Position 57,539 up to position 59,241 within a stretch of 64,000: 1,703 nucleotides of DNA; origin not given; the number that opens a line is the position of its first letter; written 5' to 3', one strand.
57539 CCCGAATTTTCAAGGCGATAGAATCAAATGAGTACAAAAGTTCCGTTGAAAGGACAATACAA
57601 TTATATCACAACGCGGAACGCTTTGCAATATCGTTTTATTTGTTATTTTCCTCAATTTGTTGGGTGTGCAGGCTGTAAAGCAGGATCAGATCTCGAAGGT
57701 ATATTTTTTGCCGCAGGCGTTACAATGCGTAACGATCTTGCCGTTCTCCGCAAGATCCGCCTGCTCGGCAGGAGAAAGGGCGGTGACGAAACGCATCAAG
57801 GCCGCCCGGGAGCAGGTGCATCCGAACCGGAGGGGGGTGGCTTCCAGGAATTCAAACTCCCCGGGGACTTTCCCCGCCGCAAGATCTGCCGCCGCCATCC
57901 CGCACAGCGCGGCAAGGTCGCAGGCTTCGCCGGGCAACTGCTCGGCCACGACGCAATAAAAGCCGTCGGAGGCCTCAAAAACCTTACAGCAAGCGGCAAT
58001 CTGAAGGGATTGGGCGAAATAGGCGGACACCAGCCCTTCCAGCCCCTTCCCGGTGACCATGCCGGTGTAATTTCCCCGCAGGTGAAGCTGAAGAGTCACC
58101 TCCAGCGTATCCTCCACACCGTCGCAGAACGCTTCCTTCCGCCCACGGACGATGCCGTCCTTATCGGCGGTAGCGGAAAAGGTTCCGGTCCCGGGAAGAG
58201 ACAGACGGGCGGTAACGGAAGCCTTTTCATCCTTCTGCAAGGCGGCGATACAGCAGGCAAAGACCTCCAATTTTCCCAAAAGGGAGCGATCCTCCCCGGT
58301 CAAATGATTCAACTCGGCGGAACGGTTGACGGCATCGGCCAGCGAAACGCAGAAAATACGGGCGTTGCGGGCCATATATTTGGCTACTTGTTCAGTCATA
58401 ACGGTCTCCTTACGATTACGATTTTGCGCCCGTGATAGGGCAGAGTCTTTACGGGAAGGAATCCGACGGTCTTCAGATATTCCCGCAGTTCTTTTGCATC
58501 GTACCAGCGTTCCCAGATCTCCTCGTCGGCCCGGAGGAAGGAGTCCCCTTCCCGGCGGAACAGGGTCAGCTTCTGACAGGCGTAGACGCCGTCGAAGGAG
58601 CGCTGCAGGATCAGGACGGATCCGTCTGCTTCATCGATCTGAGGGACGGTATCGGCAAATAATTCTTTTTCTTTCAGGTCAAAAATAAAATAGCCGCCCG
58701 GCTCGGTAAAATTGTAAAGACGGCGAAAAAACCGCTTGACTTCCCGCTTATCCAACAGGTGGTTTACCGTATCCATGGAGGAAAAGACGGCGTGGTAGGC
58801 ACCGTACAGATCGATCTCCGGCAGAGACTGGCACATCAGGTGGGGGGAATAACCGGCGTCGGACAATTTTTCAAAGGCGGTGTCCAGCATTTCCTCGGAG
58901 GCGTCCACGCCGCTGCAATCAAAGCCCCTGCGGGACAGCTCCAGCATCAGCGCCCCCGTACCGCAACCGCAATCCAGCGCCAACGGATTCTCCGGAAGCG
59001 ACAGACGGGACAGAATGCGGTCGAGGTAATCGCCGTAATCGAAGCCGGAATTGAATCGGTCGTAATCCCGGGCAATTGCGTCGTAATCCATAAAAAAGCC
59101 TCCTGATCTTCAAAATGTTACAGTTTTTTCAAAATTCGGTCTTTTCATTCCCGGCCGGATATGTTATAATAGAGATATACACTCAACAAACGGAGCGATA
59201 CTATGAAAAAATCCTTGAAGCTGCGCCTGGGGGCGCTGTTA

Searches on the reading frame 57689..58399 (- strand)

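Call 26: search_protein_families(library=pfam, proteins=[window:57689-58399:-], max_evalue=0.01)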
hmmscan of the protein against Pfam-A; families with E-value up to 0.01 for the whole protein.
seq(237 aa): 1 family
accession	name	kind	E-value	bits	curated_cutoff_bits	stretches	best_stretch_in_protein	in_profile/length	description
PF01430.24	HSP33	-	2.5e-23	83.4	21.4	1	10-236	10-273/273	Hsp33 protein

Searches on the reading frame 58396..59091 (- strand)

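Call 3: search_protein_families(library=pfam, proteins=[window:58396-59091:-])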
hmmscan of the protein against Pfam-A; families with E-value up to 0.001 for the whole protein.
window:58396-59091:- (231 aa): 8 families
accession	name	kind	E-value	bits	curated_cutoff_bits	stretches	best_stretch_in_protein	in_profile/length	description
PF13649.12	Methyltransf_25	-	3.2e-16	60.2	27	1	39-133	2-97/97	Methyltransferase domain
PF08241.18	Methyltransf_11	-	6.3e-13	49.6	21.2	1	39-137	1-95/95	Methyltransferase domain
PF13489.12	Methyltransf_23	-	2.2e-10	41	27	1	22-211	8-159/164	Methyltransferase domain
PF08242.18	Methyltransf_12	-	9.5e-09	36.3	30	1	39-135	1-98/98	Methyltransferase domain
PF13847.12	Methyltransf_31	-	5.4e-07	29.8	27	1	38-139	7-111/145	Methyltransferase domain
PF02353.26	CMAS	-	1.9e-06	27.9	27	1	23-137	51-164/273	Mycolic acid cyclopropane synthetase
PF03848.20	TehB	-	0.00025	21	20.4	1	37-136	33-131/193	Tellurite resistance protein TehB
PF01209.24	Ubie_methyltran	-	0.00057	19.7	20.1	0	3-82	13-98/233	ubiE/COQ5 methyltransferase family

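Call 4: search_protein_families(library=ncbifam, proteins=[window:58396-59091:-])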
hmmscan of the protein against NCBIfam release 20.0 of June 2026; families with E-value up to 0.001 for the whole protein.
window:58396-59091:- (231 aa): 16 families
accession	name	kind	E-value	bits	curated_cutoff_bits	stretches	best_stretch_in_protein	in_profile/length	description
NF043040.1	corrin_prot_MT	hypoth_equivalog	3.3e-11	43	180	1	24-134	32-144/216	corrinoid protein-associated methyltransferase CpaM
NF041820.1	daptide_MTase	equivalog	3.6e-10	39.7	175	1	39-143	41-148/243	daptide-type RiPP biosynthesis methyltransferase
TIGR02021.1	BchM-ChlM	equivalog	6.6e-09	35.5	158.9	1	38-131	58-149/218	magnesium protoporphyrin IX methyltransferase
TIGR01983.1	UbiG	equivalog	2.4e-08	33.6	102.95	1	38-137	53-151/228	bifunctional 2-polyprenyl-6-hydroxyphenol methylase/3-demethylubiquinol 3-O-methyltransferase UbiG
TIGR01934.1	MenG_MenH_UbiE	subfamily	7.5e-08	31.9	158.35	1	3-79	5-85/223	ubiquinone/menaquinone biosynthesis methyltransferase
NF001244.0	PRK00216.1-5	equivalog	1.2e-07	31.3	216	1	3-80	14-97/236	bifunctional demethylmenaquinone methyltransferase/2-methoxy-6-polyprenyl-1,4-benzoquinol methylase UbiE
NF051855.1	GlySarMtaseBact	equivalog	1.3e-07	31.5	350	1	38-146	57-167/259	glycine/sarcosine N-methyltransferase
NF045667.1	MTase_DVU1556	equivalog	2.4e-07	30.5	155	1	24-78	12-67/213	DVU_1556 family methyltransferase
TIGR02072.1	BioC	equivalog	8.8e-07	29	184.95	1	32-139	32-134/244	malonyl-ACP O-methyltransferase BioC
NF008992.0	PRK12335.1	equivalog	3.5e-06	26.4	303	1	13-136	101-222/289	SAM-dependent methyltransferase TehB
NF008405.0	PRK11207.1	equivalog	8.4e-06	25.4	218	1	12-135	8-130/198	tellurite resistance methyltransferase TehB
NF050150.1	RiPP_MTase_ApyS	equivalog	7.6e-05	22.1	400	1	21-83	131-192/323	RiPP biosynthesis methyltransferase ApyS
TIGR00477.1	tehB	equivalog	0.0001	21.7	219.5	1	35-135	74-172/238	tellurite resistance methyltransferase TehB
TIGR02469.1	CbiT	equivalog_domain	0.00024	21.4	78.3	1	26-83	11-70/124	precorrin-6Y C5,15-methyltransferase (decarboxylating) subunit CbiT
NF008264.0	PRK11036.1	equivalog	0.00044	19.8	366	1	23-84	34-94/261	tRNA uridine 5-oxyacetic acid(34) methyltransferase CmoM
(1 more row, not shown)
